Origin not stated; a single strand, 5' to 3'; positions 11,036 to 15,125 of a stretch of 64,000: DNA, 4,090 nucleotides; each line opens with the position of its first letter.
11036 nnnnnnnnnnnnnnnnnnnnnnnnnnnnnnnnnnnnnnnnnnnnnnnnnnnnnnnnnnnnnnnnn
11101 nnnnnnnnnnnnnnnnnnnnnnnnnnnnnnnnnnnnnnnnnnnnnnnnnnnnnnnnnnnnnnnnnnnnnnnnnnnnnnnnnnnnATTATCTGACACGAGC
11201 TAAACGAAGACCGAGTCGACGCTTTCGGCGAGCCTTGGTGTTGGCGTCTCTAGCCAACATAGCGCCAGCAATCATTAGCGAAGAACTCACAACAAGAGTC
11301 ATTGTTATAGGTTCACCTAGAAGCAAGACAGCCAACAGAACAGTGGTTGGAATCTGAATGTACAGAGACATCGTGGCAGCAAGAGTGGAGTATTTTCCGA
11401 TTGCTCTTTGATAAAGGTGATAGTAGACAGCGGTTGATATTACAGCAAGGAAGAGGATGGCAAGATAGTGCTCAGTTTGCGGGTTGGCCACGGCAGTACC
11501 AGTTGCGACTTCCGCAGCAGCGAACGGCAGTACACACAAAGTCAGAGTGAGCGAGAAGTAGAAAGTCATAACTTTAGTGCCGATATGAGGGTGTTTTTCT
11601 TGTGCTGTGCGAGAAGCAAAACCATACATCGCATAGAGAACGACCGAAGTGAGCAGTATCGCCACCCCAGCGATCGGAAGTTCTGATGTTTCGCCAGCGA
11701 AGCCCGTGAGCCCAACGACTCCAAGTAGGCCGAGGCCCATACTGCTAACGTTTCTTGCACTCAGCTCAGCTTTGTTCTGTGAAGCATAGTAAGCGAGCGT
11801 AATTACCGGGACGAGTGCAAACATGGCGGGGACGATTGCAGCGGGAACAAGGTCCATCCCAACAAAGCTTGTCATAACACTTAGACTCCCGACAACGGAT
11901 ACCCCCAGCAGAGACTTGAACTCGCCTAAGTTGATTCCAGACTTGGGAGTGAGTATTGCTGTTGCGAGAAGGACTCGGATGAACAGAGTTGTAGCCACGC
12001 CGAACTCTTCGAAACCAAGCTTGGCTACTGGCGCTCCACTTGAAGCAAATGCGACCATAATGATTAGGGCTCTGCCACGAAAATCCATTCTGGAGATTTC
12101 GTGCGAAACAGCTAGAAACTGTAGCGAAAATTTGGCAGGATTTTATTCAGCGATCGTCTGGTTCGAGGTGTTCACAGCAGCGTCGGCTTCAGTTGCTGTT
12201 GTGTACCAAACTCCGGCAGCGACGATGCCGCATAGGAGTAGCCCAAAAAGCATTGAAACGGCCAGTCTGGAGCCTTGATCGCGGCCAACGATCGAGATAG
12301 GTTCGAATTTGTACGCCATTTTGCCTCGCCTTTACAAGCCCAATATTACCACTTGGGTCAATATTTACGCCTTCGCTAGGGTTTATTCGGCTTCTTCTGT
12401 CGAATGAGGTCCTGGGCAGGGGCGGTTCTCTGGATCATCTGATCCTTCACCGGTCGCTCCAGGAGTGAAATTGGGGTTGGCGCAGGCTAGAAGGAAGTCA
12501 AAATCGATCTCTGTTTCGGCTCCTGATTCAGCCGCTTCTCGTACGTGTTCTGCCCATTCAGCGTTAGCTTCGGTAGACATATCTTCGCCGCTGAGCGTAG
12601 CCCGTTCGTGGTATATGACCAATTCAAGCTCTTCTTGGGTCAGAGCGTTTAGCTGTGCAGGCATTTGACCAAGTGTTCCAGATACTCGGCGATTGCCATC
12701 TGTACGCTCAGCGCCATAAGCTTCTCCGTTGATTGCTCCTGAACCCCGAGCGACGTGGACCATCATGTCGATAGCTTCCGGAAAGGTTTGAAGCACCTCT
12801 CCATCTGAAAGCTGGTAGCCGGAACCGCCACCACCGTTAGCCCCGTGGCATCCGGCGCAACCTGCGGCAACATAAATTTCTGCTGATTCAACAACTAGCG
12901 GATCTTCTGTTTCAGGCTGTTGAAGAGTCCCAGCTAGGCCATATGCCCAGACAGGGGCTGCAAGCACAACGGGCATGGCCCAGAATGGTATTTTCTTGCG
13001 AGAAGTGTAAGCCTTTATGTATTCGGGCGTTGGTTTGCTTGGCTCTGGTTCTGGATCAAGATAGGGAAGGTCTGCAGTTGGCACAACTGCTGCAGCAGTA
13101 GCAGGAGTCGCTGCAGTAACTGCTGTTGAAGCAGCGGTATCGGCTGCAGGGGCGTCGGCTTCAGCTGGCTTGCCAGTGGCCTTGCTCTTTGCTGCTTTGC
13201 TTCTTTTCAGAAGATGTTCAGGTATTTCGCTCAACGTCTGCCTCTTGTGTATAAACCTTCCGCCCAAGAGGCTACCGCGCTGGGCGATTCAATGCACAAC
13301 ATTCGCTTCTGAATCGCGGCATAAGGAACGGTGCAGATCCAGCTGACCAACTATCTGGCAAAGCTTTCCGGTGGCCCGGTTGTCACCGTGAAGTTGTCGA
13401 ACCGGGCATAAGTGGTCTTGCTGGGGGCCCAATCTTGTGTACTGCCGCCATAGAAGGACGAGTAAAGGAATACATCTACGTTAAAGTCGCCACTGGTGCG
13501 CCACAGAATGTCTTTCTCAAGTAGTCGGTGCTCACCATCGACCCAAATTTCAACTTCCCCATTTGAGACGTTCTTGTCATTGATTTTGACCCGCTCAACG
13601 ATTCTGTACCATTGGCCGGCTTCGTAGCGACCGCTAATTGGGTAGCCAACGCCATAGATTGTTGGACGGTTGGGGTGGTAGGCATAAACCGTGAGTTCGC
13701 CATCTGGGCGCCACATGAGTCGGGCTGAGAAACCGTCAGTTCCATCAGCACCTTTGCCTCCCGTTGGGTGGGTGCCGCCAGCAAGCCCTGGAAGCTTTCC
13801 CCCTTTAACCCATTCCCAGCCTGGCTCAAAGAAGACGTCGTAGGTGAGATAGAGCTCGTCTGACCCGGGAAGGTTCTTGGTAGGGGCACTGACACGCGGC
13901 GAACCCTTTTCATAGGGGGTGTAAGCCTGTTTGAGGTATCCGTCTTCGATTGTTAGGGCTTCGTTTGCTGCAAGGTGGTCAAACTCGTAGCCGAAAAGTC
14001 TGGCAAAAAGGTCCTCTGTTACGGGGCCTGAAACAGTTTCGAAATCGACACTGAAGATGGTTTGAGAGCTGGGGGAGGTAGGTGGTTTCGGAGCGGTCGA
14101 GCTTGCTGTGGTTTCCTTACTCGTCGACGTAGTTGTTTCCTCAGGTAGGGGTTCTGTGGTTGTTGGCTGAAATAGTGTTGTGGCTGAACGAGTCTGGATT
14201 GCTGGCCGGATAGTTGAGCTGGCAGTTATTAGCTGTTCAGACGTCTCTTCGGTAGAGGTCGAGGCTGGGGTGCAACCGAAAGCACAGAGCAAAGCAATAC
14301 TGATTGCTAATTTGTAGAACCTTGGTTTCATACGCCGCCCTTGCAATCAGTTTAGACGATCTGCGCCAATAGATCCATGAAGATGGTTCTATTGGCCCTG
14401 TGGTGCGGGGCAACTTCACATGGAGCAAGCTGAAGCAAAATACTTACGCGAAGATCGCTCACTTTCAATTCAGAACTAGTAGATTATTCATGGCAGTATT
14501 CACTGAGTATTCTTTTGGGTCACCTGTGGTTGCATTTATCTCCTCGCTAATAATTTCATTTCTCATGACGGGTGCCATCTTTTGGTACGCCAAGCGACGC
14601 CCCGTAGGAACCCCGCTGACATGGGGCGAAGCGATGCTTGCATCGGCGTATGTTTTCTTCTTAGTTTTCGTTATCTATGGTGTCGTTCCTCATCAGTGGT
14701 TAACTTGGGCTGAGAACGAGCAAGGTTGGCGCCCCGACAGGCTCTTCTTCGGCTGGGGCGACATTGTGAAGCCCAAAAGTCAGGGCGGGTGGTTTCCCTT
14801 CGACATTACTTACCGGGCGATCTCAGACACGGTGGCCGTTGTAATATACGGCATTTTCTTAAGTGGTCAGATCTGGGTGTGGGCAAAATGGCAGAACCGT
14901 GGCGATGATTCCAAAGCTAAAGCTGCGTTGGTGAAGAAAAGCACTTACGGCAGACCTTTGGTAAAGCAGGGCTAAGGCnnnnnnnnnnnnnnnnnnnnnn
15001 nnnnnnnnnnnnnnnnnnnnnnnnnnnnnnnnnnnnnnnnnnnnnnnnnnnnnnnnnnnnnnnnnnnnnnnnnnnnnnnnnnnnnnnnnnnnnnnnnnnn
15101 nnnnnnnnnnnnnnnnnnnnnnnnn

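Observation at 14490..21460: Non-canonical Rieske/cytochrome b complex with a ferredoxin-fold subunit and two unknown membrane subunits, translationally fused to nuoA-nuoB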

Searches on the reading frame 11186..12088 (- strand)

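Call 62: search_protein_families(library=pfam, proteins=[window:11186-12088:-], max_evalue=0.0001)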
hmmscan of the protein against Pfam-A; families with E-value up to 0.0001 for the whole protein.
window:11186-12088:- (300 aa): 1 family
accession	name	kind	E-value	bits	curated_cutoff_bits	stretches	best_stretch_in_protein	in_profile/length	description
PF00892.27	EamA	-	2.2e-19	70.5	28.2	2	141-278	3-132/135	EamA-like transporter family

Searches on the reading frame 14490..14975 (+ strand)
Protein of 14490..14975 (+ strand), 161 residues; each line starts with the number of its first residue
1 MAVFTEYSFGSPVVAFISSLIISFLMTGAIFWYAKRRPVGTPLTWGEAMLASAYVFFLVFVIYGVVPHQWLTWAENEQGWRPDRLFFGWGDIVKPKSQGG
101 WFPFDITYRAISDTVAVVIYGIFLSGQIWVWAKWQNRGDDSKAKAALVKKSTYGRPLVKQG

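Call 3: search_protein_families(library=pfam, proteins=[window:14490-14975:+], max_evalue=0.01)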
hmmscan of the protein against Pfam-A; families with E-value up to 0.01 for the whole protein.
window:14490-14975:+ (161 aa): 2 families
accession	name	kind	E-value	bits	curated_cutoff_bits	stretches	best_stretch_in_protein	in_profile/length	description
PF04893.22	Yip1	-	0.0023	18.2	28.6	1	13-113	63-125/173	Yip1 domain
PF13858.11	DUF4199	-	0.0042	18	32.3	1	6-66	18-84/165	Protein of unknown function (DUF4199)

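Call 5: search_protein_families(library=ncbifam, proteins=[window:14490-14975:+], max_evalue=0.01)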
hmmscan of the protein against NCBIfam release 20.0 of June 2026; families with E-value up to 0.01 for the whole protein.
window:14490-14975:+ (161 aa): 0 families

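Call 58: search_solved_structures(query=A2, max_evalue=1)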
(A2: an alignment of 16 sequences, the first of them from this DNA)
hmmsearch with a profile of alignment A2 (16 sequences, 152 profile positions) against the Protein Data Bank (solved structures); distinct sequences matched with E-value up to 1: 5.
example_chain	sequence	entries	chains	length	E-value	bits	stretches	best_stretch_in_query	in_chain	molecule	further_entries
9o0h_B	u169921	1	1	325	0.013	18.8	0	60-73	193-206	Transcription factor ETV6,Non-receptor tyrosine-protein kinase TNK1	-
5l0p_A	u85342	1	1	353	0.02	18.2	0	60-73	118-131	Transcription factor ETV6, Transcription factor ETV6, Transcription factor ETV6, Ferric up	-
9e4q_A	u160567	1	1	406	0.029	17.6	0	60-73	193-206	Transcription factor ETV6,DARPin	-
7n2b_A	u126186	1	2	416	0.036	17.3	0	60-73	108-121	Transcription factor ETV6,Transcription factor ETV6,Transcription factor ETV6,3TEL-rigid-D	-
9iz8_A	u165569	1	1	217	0.61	13.3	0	43-86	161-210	Heme haloperoxidase family profile domain-containing protein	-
